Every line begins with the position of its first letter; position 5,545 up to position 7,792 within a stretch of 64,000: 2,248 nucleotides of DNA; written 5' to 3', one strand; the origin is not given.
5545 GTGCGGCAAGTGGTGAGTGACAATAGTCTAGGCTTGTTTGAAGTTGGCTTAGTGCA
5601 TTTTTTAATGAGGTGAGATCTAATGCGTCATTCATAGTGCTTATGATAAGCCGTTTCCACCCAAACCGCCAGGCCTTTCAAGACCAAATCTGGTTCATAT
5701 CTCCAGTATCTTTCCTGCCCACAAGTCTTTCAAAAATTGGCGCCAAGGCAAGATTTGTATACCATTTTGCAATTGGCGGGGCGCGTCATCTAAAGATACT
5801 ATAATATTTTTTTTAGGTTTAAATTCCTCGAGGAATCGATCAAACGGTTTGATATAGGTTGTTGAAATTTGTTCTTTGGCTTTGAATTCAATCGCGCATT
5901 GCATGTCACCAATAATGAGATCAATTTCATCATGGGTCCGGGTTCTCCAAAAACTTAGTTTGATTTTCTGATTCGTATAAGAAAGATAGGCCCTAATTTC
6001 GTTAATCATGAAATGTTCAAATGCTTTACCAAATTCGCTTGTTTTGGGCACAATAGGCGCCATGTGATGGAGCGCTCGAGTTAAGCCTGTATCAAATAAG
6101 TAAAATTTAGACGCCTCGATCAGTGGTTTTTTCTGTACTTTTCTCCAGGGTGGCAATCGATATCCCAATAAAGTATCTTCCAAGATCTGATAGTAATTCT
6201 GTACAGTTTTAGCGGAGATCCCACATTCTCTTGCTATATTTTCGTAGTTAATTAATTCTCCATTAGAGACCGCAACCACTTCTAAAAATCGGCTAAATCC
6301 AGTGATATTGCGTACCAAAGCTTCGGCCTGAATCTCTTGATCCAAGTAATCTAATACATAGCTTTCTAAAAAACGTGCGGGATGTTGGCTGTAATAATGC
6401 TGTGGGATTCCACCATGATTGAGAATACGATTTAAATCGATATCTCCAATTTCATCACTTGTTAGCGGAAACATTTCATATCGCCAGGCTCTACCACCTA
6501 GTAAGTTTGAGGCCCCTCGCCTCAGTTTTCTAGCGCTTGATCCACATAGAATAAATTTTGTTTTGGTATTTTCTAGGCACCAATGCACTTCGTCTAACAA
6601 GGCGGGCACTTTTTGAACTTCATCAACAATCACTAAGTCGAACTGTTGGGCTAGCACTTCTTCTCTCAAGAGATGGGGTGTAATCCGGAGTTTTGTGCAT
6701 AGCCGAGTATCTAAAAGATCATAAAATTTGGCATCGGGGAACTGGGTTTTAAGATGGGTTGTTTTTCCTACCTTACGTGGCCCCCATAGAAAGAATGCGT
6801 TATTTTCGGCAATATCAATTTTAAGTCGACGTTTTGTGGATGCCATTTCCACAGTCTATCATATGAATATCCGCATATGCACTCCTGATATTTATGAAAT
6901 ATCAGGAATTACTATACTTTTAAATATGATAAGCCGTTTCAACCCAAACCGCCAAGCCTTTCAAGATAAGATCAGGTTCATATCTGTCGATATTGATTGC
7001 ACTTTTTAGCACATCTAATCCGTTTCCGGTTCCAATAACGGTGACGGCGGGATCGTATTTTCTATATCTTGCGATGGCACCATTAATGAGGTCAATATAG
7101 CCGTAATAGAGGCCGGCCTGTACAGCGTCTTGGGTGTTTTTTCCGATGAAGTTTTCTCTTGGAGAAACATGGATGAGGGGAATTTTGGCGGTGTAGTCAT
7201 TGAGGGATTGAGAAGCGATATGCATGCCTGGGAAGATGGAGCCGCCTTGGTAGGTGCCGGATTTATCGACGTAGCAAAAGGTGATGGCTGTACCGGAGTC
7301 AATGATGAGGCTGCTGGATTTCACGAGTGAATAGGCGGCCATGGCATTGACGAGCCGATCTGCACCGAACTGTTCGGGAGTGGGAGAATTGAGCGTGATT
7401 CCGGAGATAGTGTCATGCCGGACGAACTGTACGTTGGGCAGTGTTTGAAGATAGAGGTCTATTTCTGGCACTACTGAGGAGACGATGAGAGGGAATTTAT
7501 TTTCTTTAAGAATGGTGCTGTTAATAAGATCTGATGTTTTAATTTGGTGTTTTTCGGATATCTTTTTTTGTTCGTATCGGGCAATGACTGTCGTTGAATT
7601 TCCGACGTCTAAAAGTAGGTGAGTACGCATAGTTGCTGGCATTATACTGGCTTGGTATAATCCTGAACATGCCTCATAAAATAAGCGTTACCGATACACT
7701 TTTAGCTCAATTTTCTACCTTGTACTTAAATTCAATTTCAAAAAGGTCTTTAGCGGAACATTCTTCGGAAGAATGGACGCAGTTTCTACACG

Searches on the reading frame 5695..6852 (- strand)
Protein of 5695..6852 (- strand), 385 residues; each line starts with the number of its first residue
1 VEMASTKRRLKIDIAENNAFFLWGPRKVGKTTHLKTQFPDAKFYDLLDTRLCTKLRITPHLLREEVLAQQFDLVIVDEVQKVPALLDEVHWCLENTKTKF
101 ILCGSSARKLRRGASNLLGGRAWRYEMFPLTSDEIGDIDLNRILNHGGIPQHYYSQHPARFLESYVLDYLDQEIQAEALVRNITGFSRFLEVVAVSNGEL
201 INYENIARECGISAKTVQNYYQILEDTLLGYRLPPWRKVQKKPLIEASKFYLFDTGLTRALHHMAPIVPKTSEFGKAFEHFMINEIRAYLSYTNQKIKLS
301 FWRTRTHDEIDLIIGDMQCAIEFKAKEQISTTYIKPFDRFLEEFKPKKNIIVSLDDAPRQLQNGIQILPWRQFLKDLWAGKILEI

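Call 21: search_protein_families(library=pfam, proteins=[window:5695-6852:-], max_evalue=0.001)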
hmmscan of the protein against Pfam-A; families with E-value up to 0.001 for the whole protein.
window:5695-6852:- (385 aa): 2 families
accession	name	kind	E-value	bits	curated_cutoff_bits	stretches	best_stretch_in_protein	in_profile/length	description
PF13635.12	DUF4143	-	2.3e-32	112.4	28.1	1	172-325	2-159/160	Domain of unknown function (DUF4143)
PF13173.12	AAA_14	-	2.3e-19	70.1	27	1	17-135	2-128/129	AAA domain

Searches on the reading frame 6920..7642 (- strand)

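Call 21: search_protein_families(library=pfam, proteins=[window:6920-7642:-], max_evalue=0.001)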
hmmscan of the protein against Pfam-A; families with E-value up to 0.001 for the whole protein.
window:6920-7642:- (240 aa): 1 family
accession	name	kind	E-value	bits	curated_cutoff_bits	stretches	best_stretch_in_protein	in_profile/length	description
PF03309.20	Pan_kinase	-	7.1e-44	150.6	24.7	1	9-192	2-205/205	Type III pantothenate kinase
